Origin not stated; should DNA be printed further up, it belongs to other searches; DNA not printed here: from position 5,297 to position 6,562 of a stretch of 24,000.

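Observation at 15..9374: Compact orphan AT-less PKS locus with desaturase, MBL-type hydrolase, discrete AT and TylF O-methyltransferase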

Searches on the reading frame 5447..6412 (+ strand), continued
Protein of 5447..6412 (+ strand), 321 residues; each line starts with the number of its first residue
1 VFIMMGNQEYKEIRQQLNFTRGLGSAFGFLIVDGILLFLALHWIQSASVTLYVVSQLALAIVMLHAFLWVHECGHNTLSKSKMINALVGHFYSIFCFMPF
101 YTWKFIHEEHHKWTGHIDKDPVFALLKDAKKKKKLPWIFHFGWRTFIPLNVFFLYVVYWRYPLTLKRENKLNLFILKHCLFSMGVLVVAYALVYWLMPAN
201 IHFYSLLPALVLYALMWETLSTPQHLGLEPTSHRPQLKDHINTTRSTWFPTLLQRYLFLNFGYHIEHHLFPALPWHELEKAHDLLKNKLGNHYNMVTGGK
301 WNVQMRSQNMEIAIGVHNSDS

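Call 30: search_protein_families(library=pfam, proteins=[L003:648-1907:+, L003:1785-3047:+, L003:4095-5507:+, L003:6885-8087:+, L003:8445-9197:+, L004:2969-3748:+, L004:4886-6088:+, L004:7226-8308:+, L004:8246-9358:+, L004:358-1200:+], max_evalue=0.01)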
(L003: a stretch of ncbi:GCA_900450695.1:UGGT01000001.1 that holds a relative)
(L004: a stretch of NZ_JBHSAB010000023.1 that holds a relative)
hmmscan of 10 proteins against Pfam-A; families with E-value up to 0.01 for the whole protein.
L003:648-1907:+ (420 aa): 3 families
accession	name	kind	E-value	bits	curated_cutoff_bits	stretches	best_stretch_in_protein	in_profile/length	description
PF14765.12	PS-DH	-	1.2e-14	54.6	23.7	1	109-255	11-160/166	Polyketide synthase dehydratase N-terminal domain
PF00550.31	PP-binding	-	1.4e-10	41.7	20.8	1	280-346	1-67/67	Phosphopantetheine attachment site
PF21089.3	PKS_DH_N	-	6.1e-08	33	27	1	4-72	18-91/103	Polyketide synthase dehydratase domain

L003:1785-3047:+ (421 aa): 2 families
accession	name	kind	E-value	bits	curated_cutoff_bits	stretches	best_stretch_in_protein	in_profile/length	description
PF08659.16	KR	-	1.1e-21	78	22.6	1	141-311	1-180/180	KR domain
PF01370.27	Epimerase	-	6e-05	23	20.9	1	145-271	3-124/240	NAD dependent epimerase/dehydratase family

L003:4095-5507:+ (471 aa): 1 family
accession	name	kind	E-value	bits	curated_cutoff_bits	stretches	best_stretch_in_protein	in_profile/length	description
PF16197.11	KAsynt_C_assoc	-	0.00015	22.6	33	1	15-70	25-79/111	Ketoacyl-synthetase C-terminal extension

L003:6885-8087:+ (401 aa): 3 families
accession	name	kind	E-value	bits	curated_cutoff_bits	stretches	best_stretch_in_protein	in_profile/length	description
PF22621.2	CurL-like_PKS_C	-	3e-11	43.6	27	1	25-88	1-64/64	CurL-like, PKS C-terminal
PF22336.2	RhiE-like_linker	-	1.1e-07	32.1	27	1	28-90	1-62/67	RhiE-like, KS-MAT linker domain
PF16197.11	KAsynt_C_assoc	-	7.2e-05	23.6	33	1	1-74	34-108/111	Ketoacyl-synthetase C-terminal extension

L003:8445-9197:+ (251 aa): 0 families

L004:2969-3748:+ (260 aa): 1 family
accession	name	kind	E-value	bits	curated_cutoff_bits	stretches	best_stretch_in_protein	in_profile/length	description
PF21089.3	PKS_DH_N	-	1.2e-10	41.7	27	1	16-94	19-99/103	Polyketide synthase dehydratase domain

L004:4886-6088:+ (401 aa): 4 families
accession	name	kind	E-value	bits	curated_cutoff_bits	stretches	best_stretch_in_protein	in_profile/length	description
PF14765.12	PS-DH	-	5.5e-14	52.5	23.7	1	147-279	13-161/166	Polyketide synthase dehydratase N-terminal domain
PF21089.3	PKS_DH_N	-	1.1e-07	32.2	27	1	50-108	25-87/103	Polyketide synthase dehydratase domain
PF16197.11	KAsynt_C_assoc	-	3.9e-06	27.7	33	1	1-31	28-58/111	Ketoacyl-synthetase C-terminal extension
PF00550.31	PP-binding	-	1.3e-05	25.8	20.8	1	302-363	4-66/67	Phosphopantetheine attachment site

L004:7226-8308:+ (361 aa): 3 families
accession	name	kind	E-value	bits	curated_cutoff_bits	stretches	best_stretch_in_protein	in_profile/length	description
PF22621.2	CurL-like_PKS_C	-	5.4e-17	62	27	1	24-87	1-64/64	CurL-like, PKS C-terminal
PF22336.2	RhiE-like_linker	-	5.1e-16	58.8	27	1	28-89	2-62/67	RhiE-like, KS-MAT linker domain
PF16197.11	KAsynt_C_assoc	-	2.2e-07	31.7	33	1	1-65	36-102/111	Ketoacyl-synthetase C-terminal extension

L004:8246-9358:+ (371 aa): 3 families
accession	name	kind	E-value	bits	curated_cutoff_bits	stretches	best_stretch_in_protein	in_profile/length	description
PF08659.16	KR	-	5.6e-23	82.2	22.6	1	10-204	3-179/180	KR domain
PF00550.31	PP-binding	-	7.7e-12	45.7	20.8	1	272-333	2-63/67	Phosphopantetheine attachment site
PF00106.31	adh_short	-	6.6e-05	22.9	26.6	1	11-48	4-40/195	short chain dehydrogenase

L004:358-1200:+ (281 aa): 1 family
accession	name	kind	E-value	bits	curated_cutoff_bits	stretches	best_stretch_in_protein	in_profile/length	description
PF08659.16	KR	-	5.6e-05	23.6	22.6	1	230-266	2-38/180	KR domain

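Call 39: find_homologous_proteins(query=L004:2969-10624:+, max_evalue=1e-50)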
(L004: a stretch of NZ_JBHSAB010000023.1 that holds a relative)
Query L004:2969-10624:+ (2551 aa): 5443 proteins with E <= 1e-50 among 8000 candidates; the best 120 are listed.
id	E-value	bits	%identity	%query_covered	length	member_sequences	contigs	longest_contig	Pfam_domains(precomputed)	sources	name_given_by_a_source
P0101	0.0e+0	5867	100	100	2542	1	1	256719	PF08659.17,PF22336.3,PF00109.33,PF21089.4,PF22621.3,PF00550.32,PF14765.13,PF00108.30,PF02801.29,PF16197.12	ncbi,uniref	ncbi:beta-ketoacyl synthase N-terminal-like domain-containing protein [Legionella dresdenensis]|unir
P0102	0.0e+0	5198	88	100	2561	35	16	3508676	PF08659.17,PF22336.3,PF00109.33,PF21089.4,PF22621.3,PF00550.32,PF14765.13,PF00108.30,PF02801.29,PF16197.12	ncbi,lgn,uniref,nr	ncbi:TPA: beta-ketoacyl synthase N-terminal-like domain-containing protein [Legionella pneumophila]|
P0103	0.0e+0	3436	60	100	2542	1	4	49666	PF08659.17,PF22336.3,PF00109.33,PF21089.4,PF22621.3,PF00550.32,PF14765.13,PF00108.30,PF02801.29,PF16197.12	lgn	-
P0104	0.0e+0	3349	58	100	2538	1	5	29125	PF08659.17,PF22336.3,PF00109.33,PF21089.4,PF22621.3,PF00550.32,PF00108.30,PF23297.2,PF16197.12,PF14765.13,PF00106.32,PF02801.29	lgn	-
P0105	0.0e+0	2232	43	100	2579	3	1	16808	PF08659.17,PF22336.3,PF00109.33,PF21089.4,PF22621.3,PF00550.32,PF00108.30,PF16197.12,PF08545.17,PF14765.13,PF00106.32,PF02801.29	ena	-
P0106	0.0e+0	2206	43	100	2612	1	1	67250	PF08659.17,PF22336.3,PF00109.33,PF21089.4,PF22621.3,PF00550.32,PF00108.30,PF23297.2,PF16197.12,PF08545.17,PF14765.13,PF00106.32,PF02801.29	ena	-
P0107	0.0e+0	2159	44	59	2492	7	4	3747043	PF08659.17,PF08545.17,PF00109.33,PF21089.4,PF00550.32,PF14765.13,PF00108.30,PF00106.32,PF02801.29,PF16197.12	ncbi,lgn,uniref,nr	ncbi:beta-ketoacyl synthase N-terminal-like domain-containing protein [Fluoribacter gormanii]|uniref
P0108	0.0e+0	2146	46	56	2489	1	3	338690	PF08659.17,PF08545.17,PF00109.33,PF21089.4,PF00550.32,PF14765.13,PF00108.30,PF00106.32,PF02801.29,PF16197.12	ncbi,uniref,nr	ncbi:hypothetical protein DGG96_00710 [Legionella qingyii]|uniref:KR domain-containing protein n=1 T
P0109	0.0e+0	2121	45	56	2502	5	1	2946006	PF08659.17,PF08545.17,PF00109.33,PF21089.4,PF00550.32,PF14765.13,PF00108.30,PF00106.32,PF02801.29,PF16197.12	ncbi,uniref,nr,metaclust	ncbi:hypothetical protein Lche_1119 [Legionella cherrii]|uniref:Polyketide synthase, type I n=1 Tax=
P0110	0.0e+0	2102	45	56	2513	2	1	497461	PF08659.17,PF08545.17,PF00109.33,PF21089.4,PF00550.32,PF14765.13,PF00108.30,PF00106.32,PF02801.29,PF16197.12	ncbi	ncbi:beta-ketoacyl synthase N-terminal-like domain-containing protein [Legionella sp. WA2024007413]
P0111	0.0e+0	2094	45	56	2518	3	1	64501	PF08659.17,PF08545.17,PF00109.33,PF21089.4,PF00550.32,PF14765.13,PF00108.30,PF02801.29,PF16197.12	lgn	-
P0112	0.0e+0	1727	40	22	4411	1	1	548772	PF08659.17,PF22336.3,PF13489.13,PF00109.33,PF21394.4,PF21089.4,PF22621.3,PF00550.32,PF13561.13,PF00108.30,PF23297.2,PF08241.19,PF16197.12,PF01370.28,PF13847.13,PF13649.13,PF14765.13,PF00891.25,PF00106.32,PF02801.29,PF08242.19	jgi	jgi:acyl transferase domain-containing protein/acyl carrier protein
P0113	0.0e+0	1725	29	61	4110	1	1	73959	PF08659.17,PF22336.3,PF00109.33,PF21394.4,PF22621.3,PF00550.32,PF13561.13,PF00108.30,PF23297.2,PF16197.12,PF16912.12,PF00106.32,PF02801.29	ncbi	-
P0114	0.0e+0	1636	34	26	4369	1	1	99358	PF08659.17,PF22336.3,PF00109.33,PF21394.4,PF16363.12,PF22621.3,PF00550.32,PF13561.13,PF00108.30,PF23297.2,PF16197.12,PF00106.32,PF02801.29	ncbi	-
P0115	0.0e+0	1633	28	63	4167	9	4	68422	PF08659.17,PF22336.3,PF00109.33,PF21394.4,PF22621.3,PF00550.32,PF13561.13,PF00108.30,PF23297.2,PF16197.12,PF00106.32,PF02801.29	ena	-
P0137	0.0e+0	1409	37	25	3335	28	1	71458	PF08659.17,PF22336.3,PF00109.33,PF21394.4,PF22621.3,PF00550.32,PF00108.30,PF23297.2,PF16197.12,PF08545.17,PF00106.32,PF02801.29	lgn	-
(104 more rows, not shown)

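Call 41: find_encoding_contigs(protein=P0102, flank=10000, max_places=3)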
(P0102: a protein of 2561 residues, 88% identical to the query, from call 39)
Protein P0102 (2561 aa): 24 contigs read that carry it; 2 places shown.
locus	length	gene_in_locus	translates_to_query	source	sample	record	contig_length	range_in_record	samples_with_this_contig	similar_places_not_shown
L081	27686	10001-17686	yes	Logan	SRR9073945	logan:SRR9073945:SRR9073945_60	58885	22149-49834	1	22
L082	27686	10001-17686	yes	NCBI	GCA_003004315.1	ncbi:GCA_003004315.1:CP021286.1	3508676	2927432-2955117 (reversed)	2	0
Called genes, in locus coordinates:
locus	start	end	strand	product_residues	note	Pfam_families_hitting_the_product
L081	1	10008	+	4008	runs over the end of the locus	PF00109:ketoacyl-synt, PF02801:Ketoacyl-synt_C, PF16197:KAsynt_C_assoc, PF08659:KR, PF13489:Methyltransf_23, PF08241:Methyltransf_11, PF08242:Methyltransf_12, PF13649:Methyltransf_25, +34 more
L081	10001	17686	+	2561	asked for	PF21089:PKS_DH_N, PF00109:ketoacyl-synt, PF02801:Ketoacyl-synt_C, PF16197:KAsynt_C_assoc, PF21089:PKS_DH_N, PF14765:PS-DH, PF00109:ketoacyl-synt, PF02801:Ketoacyl-synt_C, +9 more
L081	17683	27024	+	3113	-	PF14765:PS-DH, PF00550:PP-binding, PF08659:KR, PF00109:ketoacyl-synt, PF02801:Ketoacyl-synt_C, PF00550:PP-binding, PF00109:ketoacyl-synt, PF02801:Ketoacyl-synt_C, +16 more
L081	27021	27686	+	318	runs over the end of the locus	PF00487:FA_desaturase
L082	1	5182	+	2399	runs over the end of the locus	PF00109:ketoacyl-synt, PF02801:Ketoacyl-synt_C, PF16197:KAsynt_C_assoc, PF08659:KR, PF08241:Methyltransf_11, PF08242:Methyltransf_12, PF13489:Methyltransf_23, PF13649:Methyltransf_25, +9 more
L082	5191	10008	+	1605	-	PF00106:adh_short, PF08659:KR, PF13561:adh_short_C2, PF00109:ketoacyl-synt, PF02801:Ketoacyl-synt_C, PF16197:KAsynt_C_assoc, PF00106:adh_short, PF08659:KR, +9 more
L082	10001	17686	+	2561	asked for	PF21089:PKS_DH_N, PF00109:ketoacyl-synt, PF02801:Ketoacyl-synt_C, PF16197:KAsynt_C_assoc, PF21089:PKS_DH_N, PF14765:PS-DH, PF00109:ketoacyl-synt, PF02801:Ketoacyl-synt_C, +9 more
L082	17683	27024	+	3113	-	PF14765:PS-DH, PF00550:PP-binding, PF08659:KR, PF00109:ketoacyl-synt, PF02801:Ketoacyl-synt_C, PF00550:PP-binding, PF00109:ketoacyl-synt, PF02801:Ketoacyl-synt_C, +16 more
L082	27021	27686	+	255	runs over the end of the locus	PF00487:FA_desaturase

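Call 52: search_solved_structures(query=window:5456-6412:+, max_evalue=0.01)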
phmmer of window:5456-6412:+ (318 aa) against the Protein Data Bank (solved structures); distinct sequences matched with E-value up to 0.01: 0.

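Call 57: find_encoding_contigs(protein=P0109, flank=10000, max_places=2)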
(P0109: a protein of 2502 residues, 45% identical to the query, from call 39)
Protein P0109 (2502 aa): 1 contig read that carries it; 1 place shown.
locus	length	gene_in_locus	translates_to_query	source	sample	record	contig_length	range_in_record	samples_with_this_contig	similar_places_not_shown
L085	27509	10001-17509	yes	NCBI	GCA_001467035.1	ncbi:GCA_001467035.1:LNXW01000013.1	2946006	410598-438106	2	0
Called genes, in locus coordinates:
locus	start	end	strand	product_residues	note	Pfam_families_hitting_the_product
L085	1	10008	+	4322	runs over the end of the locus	PF00109:ketoacyl-synt, PF02801:Ketoacyl-synt_C, PF16197:KAsynt_C_assoc, PF08659:KR, PF08241:Methyltransf_11, PF08242:Methyltransf_12, PF13489:Methyltransf_23, PF13649:Methyltransf_25, +34 more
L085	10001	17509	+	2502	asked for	PF00109:ketoacyl-synt, PF02801:Ketoacyl-synt_C, PF16197:KAsynt_C_assoc, PF14765:PS-DH, PF00109:ketoacyl-synt, PF02801:Ketoacyl-synt_C, PF08659:KR, PF00550:PP-binding, +9 more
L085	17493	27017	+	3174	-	PF14765:PS-DH, PF00550:PP-binding, PF08659:KR, PF00109:ketoacyl-synt, PF02801:Ketoacyl-synt_C, PF00550:PP-binding, PF00109:ketoacyl-synt, PF02801:Ketoacyl-synt_C, +21 more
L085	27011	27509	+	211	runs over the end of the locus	PF00487:FA_desaturase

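Call 58: find_encoding_contigs(protein=P0103, flank=10000, max_places=2)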
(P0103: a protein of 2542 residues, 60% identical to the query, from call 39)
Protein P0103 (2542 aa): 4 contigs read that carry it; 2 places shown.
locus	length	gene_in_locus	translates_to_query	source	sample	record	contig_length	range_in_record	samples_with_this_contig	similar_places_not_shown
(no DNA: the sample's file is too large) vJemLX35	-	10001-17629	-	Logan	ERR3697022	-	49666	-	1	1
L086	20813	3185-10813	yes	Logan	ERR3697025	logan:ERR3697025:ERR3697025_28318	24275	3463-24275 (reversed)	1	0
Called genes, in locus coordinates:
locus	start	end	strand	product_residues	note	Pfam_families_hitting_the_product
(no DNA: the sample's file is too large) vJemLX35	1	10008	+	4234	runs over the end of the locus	PF00109:ketoacyl-synt, PF02801:Ketoacyl-synt_C, PF08659:KR, PF08242:Methyltransf_12, PF13847:Methyltransf_31, PF00109:ketoacyl-synt, PF02801:Ketoacyl-synt_C, PF16197:KAsynt_C_assoc, +33 more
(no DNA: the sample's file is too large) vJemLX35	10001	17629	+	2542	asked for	PF00109:ketoacyl-synt, PF02801:Ketoacyl-synt_C, PF16197:KAsynt_C_assoc, PF14765:PS-DH, PF00550:PP-binding, PF00109:ketoacyl-synt, PF02801:Ketoacyl-synt_C, PF16197:KAsynt_C_assoc, +9 more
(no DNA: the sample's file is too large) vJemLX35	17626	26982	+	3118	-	PF14765:PS-DH, PF00550:PP-binding, PF08659:KR, PF00109:ketoacyl-synt, PF02801:Ketoacyl-synt_C, PF00550:PP-binding, PF00109:ketoacyl-synt, PF02801:Ketoacyl-synt_C, +15 more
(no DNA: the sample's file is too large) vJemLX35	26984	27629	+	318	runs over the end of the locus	PF00487:FA_desaturase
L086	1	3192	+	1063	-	?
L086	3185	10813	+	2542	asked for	PF00109:ketoacyl-synt, PF02801:Ketoacyl-synt_C, PF16197:KAsynt_C_assoc, PF14765:PS-DH, PF00550:PP-binding, PF00109:ketoacyl-synt, PF02801:Ketoacyl-synt_C, PF16197:KAsynt_C_assoc, +9 more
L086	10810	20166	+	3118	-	PF14765:PS-DH, PF00550:PP-binding, PF08659:KR, PF00109:ketoacyl-synt, PF02801:Ketoacyl-synt_C, PF00550:PP-binding, PF00109:ketoacyl-synt, PF02801:Ketoacyl-synt_C, +15 more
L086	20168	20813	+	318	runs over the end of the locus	PF00487:FA_desaturase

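Call 64: search_protein_families(library=pfam, proteins=[L085:23493-27017:+, L085:27011-27508:+, L086:17167-20166:+], max_evalue=0.001)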
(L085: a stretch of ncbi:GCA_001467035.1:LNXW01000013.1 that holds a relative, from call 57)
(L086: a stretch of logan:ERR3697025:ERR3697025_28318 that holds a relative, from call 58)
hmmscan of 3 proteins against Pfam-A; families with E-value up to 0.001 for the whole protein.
L085:23493-27017:+ (1174 aa): 22 families
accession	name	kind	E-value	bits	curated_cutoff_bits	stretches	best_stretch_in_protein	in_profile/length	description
PF02801.28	Ketoacyl-synt_C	-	1.9e-26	92.8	20.8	1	8-87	37-118/119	Beta-ketoacyl synthase, C-terminal domain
PF08659.16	KR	-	9.6e-18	65.2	22.6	1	515-677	3-179/180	KR domain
PF08242.18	Methyltransf_12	-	1.6e-17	64.5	30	1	902-996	1-98/98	Methyltransferase domain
PF22621.2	CurL-like_PKS_C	-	9.1e-15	54.8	27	1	150-211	4-64/64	CurL-like, PKS C-terminal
PF01370.27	Epimerase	-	2.7e-14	53.6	20.9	1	515-645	1-124/240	NAD dependent epimerase/dehydratase family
PF00550.31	PP-binding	-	2.5e-12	47.3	20.8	1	1100-1163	2-65/67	Phosphopantetheine attachment site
PF22336.2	RhiE-like_linker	-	3.2e-12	46.7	27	1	151-212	2-61/67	RhiE-like, KS-MAT linker domain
PF13489.12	Methyltransf_23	-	3.5e-12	46.8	27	1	877-1050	2-162/164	Methyltransferase domain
PF16197.11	KAsynt_C_assoc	-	3.3e-11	44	33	1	91-199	2-110/111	Ketoacyl-synthetase C-terminal extension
PF13649.12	Methyltransf_25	-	5e-11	43.6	27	1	901-994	1-97/97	Methyltransferase domain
PF13847.12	Methyltransf_31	-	5.7e-11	42.7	27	1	898-1025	4-129/145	Methyltransferase domain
PF05401.17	NodS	-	2.1e-10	41.2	24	1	874-1001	20-147/201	Nodulation protein S (NodS)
PF08241.18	Methyltransf_11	-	3e-10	41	21.2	1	902-998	1-95/95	Methyltransferase domain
PF23297.2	ACP_SdgA_C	-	7.8e-09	36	27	1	1101-1169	15-83/95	Highly reducing polyketide synthase sdgA, C-terminal ACP domain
PF00106.31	adh_short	-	1.5e-08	34.8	26.6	1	514-666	2-166/195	short chain dehydrogenase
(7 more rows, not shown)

L085:27011-27508:+ (166 aa): 1 family
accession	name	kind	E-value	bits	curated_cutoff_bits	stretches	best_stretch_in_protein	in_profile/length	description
PF00487.30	FA_desaturase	-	4.6e-13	50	29.7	1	48-161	5-121/253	Fatty acid desaturase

L086:17167-20166:+ (999 aa): 15 families
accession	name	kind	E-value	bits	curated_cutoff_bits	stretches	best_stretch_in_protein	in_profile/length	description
PF13489.12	Methyltransf_23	-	1.3e-15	58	27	1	707-878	2-161/164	Methyltransferase domain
PF08242.18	Methyltransf_12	-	3.2e-15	57.1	30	1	731-825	1-98/98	Methyltransferase domain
PF08659.16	KR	-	1.2e-14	55.1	22.6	1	345-506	3-179/180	KR domain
PF00550.31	PP-binding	-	9.1e-11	42.3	20.8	1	931-989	3-61/67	Phosphopantetheine attachment site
PF08241.18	Methyltransf_11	-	1.8e-10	41.8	21.2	1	731-827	1-95/95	Methyltransferase domain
PF01370.27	Epimerase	-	1e-09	38.6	20.9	1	345-474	1-124/240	NAD dependent epimerase/dehydratase family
PF13847.12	Methyltransf_31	-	1.2e-09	38.4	27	1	728-847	5-122/145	Methyltransferase domain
PF13649.12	Methyltransf_25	-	2.4e-09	38.2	27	1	730-823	1-97/97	Methyltransferase domain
PF23297.2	ACP_SdgA_C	-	4.1e-06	27.2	27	1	927-995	11-79/95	Highly reducing polyketide synthase sdgA, C-terminal ACP domain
PF22621.2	CurL-like_PKS_C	-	1e-05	25.8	27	1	3-49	18-64/64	CurL-like, PKS C-terminal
PF02719.21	Polysacc_synt_2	-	1.5e-05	24.8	20.2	1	345-465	1-128/293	Polysaccharide biosynthesis protein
PF05891.18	Methyltransf_PK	-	8.7e-05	22.6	27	1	712-833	40-165/218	AdoMet dependent proline di-methyltransferase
PF01073.25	3Beta_HSD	-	0.00019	21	22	1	346-474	1-125/280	3-beta hydroxysteroid dehydrogenase/isomerase family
PF03848.20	TehB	-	0.00078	19.4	20.4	0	725-833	29-138/193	Tellurite resistance protein TehB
PF05401.17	NodS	-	0.00085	19.6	24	0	723-825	40-142/201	Nodulation protein S (NodS)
